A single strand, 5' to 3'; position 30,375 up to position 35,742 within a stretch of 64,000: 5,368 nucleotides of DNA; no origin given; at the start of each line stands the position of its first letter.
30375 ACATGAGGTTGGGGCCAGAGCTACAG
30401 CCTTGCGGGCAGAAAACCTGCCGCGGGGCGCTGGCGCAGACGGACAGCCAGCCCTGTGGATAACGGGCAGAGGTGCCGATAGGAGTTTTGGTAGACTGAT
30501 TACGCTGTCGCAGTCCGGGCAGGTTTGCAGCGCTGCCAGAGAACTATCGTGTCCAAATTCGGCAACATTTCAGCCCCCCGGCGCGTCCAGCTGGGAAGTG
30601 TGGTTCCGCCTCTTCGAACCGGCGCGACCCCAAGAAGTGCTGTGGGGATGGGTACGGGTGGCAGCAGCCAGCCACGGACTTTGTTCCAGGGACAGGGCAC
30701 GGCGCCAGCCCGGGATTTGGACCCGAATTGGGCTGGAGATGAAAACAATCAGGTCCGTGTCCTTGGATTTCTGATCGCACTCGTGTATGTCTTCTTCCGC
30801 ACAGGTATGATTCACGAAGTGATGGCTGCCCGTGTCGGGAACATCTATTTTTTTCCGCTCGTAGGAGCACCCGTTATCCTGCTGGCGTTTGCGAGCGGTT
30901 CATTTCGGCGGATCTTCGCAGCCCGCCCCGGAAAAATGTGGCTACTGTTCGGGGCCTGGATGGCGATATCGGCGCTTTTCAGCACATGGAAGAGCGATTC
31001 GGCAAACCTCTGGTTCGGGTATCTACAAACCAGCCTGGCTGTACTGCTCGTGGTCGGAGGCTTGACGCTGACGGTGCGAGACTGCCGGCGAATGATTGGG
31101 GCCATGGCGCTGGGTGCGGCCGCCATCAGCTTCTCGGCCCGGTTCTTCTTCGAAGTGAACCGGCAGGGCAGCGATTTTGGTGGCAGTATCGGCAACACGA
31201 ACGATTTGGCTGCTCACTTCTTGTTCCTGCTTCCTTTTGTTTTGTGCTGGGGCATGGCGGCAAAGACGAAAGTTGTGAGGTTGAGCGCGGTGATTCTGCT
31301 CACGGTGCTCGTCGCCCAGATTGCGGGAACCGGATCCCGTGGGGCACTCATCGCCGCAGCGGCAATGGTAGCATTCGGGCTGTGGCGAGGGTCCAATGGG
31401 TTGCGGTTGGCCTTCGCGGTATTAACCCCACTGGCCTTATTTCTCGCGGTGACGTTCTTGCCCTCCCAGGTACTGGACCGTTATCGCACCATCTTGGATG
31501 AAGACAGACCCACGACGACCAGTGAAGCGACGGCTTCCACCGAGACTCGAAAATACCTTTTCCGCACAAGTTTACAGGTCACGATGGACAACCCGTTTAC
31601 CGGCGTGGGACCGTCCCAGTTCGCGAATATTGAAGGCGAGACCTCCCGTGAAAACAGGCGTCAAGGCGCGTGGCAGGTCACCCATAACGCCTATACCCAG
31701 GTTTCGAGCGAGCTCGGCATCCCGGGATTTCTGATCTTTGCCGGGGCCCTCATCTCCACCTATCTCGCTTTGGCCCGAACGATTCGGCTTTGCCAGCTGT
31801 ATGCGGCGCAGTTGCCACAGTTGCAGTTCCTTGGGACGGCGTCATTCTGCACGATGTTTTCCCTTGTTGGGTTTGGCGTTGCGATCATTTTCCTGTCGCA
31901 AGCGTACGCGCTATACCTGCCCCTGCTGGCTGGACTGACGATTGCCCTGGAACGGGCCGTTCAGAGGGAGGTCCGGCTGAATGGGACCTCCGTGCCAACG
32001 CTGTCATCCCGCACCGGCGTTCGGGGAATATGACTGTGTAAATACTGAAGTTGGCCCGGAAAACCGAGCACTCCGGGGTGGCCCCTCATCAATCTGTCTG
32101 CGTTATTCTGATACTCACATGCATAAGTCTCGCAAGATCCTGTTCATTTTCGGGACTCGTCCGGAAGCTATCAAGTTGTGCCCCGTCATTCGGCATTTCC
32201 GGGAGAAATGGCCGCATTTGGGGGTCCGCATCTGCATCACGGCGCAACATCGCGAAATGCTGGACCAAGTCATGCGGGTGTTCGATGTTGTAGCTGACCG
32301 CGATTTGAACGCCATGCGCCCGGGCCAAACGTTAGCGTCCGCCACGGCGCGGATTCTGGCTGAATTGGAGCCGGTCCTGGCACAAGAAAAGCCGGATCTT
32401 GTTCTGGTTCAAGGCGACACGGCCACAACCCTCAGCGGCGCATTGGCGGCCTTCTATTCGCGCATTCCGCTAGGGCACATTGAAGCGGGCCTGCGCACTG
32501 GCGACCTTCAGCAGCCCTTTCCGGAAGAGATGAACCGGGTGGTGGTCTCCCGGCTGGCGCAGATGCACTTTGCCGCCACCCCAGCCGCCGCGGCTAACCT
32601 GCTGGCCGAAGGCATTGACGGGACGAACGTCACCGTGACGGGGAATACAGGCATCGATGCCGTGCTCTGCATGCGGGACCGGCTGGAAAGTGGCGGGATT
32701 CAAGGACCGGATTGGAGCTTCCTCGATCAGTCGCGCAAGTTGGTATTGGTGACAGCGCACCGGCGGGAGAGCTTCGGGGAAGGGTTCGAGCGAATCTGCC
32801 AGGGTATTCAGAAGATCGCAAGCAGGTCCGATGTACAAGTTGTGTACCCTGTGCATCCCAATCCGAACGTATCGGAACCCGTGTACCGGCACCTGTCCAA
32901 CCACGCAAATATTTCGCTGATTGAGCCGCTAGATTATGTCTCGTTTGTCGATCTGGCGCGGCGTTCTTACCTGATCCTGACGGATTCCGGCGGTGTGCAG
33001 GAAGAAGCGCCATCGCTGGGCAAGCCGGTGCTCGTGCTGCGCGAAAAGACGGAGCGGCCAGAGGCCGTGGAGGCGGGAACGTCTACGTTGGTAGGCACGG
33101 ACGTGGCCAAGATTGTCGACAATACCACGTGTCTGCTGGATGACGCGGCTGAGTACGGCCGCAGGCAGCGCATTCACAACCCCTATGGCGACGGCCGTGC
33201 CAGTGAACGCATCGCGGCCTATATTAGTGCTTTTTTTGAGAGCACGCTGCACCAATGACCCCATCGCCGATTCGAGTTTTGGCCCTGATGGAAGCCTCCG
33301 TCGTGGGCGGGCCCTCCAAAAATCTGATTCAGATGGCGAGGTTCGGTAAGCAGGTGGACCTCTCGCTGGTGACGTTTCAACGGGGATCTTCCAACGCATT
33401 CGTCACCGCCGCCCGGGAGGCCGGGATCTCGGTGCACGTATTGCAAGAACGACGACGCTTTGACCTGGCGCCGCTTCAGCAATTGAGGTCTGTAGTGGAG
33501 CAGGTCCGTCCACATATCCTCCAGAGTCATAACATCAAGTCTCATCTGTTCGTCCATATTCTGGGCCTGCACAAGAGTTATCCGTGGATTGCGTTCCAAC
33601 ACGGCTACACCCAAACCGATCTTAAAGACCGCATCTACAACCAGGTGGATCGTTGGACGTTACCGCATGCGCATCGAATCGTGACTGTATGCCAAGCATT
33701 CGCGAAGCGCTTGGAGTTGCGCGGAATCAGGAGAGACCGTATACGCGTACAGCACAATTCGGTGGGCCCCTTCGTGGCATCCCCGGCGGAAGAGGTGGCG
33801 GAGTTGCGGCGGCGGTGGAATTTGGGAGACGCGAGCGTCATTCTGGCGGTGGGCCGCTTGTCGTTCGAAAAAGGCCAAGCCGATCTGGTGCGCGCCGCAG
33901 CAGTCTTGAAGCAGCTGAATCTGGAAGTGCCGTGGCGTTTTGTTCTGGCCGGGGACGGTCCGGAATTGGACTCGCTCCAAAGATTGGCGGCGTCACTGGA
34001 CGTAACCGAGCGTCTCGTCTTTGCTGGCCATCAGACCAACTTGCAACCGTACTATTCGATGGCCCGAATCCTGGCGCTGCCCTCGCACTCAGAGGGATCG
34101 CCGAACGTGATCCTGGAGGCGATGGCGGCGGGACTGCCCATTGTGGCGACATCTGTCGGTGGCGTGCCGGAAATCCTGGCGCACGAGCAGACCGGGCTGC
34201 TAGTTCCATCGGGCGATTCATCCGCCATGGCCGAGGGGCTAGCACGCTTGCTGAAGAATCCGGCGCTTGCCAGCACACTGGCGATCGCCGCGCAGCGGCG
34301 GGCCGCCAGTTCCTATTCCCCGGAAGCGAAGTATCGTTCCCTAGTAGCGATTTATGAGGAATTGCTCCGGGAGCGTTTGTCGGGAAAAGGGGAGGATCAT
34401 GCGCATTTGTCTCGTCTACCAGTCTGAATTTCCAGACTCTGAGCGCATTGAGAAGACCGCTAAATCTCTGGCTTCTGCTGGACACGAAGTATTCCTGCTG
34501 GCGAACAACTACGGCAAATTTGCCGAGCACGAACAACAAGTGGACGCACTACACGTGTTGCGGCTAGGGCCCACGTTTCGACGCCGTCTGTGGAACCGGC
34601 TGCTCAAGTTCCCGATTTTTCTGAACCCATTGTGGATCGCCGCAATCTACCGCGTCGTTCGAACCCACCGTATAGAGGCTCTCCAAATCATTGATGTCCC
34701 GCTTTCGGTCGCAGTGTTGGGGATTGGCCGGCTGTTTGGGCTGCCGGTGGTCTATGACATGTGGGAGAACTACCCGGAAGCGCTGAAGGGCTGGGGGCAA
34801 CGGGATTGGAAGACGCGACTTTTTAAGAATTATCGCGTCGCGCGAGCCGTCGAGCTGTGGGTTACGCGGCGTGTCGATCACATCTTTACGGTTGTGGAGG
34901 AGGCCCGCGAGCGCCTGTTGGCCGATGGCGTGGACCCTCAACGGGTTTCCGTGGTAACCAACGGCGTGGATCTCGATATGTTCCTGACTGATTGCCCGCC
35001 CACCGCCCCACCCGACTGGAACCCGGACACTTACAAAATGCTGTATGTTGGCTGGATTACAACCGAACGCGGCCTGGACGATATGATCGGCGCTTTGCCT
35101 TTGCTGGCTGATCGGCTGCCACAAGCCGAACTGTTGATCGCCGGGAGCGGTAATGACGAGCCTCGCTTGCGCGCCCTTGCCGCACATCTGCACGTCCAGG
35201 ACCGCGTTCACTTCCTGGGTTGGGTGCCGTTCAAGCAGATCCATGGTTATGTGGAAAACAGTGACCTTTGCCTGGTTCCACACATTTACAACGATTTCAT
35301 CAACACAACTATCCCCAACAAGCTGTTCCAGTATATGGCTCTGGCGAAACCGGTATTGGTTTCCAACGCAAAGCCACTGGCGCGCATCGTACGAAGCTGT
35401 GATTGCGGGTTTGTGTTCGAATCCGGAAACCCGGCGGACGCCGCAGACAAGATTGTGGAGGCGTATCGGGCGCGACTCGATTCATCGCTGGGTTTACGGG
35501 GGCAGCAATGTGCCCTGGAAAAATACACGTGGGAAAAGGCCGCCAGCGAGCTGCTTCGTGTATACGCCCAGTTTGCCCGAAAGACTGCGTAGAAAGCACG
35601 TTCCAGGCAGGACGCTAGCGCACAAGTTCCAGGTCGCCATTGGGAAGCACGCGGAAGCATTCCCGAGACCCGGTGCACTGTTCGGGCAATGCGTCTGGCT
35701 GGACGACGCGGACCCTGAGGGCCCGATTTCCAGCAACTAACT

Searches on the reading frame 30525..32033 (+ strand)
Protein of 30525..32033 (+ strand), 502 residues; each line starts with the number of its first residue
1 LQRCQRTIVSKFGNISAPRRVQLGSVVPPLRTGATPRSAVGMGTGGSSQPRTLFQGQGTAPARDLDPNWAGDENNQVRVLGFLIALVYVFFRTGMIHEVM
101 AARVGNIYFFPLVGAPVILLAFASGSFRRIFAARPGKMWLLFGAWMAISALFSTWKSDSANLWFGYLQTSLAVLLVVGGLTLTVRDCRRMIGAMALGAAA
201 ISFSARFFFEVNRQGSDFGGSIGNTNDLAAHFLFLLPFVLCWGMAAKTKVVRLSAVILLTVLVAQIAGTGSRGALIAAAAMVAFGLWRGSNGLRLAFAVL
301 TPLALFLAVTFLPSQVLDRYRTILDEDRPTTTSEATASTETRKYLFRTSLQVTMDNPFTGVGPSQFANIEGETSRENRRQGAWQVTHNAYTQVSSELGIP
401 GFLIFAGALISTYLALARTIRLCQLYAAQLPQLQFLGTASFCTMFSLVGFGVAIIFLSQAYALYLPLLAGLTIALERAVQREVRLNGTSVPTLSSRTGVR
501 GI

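Call 26: search_protein_families(library=pfam, proteins=[window:30525-32033:+], max_evalue=0.001)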
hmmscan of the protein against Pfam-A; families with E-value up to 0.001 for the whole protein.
window:30525-32033:+ (502 aa): 1 family
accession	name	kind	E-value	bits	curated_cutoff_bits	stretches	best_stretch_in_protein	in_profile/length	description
PF04932.20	Wzy_C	-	2.8e-20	73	31.7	1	261-406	5-149/149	O-Antigen ligase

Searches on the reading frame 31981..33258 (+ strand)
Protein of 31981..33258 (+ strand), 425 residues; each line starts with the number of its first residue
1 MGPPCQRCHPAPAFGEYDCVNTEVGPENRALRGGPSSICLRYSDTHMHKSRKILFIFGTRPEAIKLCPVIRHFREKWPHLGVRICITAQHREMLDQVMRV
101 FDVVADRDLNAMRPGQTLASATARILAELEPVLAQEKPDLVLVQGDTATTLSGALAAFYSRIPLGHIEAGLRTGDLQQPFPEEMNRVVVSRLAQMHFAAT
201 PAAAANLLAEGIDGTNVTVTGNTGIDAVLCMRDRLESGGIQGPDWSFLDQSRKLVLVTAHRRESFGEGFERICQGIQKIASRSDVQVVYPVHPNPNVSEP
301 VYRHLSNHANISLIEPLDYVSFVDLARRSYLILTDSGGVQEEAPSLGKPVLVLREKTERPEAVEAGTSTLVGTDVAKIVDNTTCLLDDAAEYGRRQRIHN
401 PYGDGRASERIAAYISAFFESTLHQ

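Call 26: search_protein_families(library=pfam, proteins=[window:31981-33258:+], max_evalue=0.001)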
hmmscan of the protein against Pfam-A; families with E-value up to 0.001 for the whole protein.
window:31981-33258:+ (425 aa): 2 families
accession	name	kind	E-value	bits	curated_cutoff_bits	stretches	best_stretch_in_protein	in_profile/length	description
PF02350.25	Epimerase_2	-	3.2e-117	391.7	30.6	1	78-415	7-346/347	UDP-N-acetylglucosamine 2-epimerase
PF13579.12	Glyco_trans_4_4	-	1e-05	26.4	29.7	1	70-222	7-157/158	Glycosyl transferase 4-like domain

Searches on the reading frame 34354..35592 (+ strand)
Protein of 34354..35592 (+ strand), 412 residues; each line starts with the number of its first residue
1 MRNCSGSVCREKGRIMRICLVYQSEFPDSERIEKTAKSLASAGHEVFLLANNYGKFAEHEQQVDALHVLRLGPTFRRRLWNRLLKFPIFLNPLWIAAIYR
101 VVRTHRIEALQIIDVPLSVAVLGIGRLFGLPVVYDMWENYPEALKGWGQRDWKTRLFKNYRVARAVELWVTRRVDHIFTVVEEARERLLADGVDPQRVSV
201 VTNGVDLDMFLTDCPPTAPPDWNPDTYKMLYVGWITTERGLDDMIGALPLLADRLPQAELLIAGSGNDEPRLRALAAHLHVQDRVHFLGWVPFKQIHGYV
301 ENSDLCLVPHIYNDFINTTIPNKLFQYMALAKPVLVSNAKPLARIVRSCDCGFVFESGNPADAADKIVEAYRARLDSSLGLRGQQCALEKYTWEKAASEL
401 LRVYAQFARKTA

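Call 26: search_protein_families(library=pfam, proteins=[window:34354-35592:+], max_evalue=0.001)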
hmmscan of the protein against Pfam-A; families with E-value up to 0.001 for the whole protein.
window:34354-35592:+ (412 aa): 5 families
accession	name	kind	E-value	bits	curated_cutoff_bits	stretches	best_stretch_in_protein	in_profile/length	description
PF00534.26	Glycos_transf_1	-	8.9e-25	87.6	26.4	1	222-371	11-156/172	Glycosyl transferases group 1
PF13692.12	Glyco_trans_1_4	-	7.7e-24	85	27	1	228-371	3-140/142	Glycosyl transferases group 1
PF13579.12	Glyco_trans_4_4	-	2e-17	64.4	29.7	1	31-204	6-158/158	Glycosyl transferase 4-like domain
PF13439.12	Glyco_transf_4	-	4.1e-17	63.2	28.5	1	34-208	10-169/170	Glycosyltransferase Family 4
PF13524.12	Glyco_trans_1_2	-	2.2e-06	28.1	25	1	253-401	10-143/144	Glycosyl transferase-like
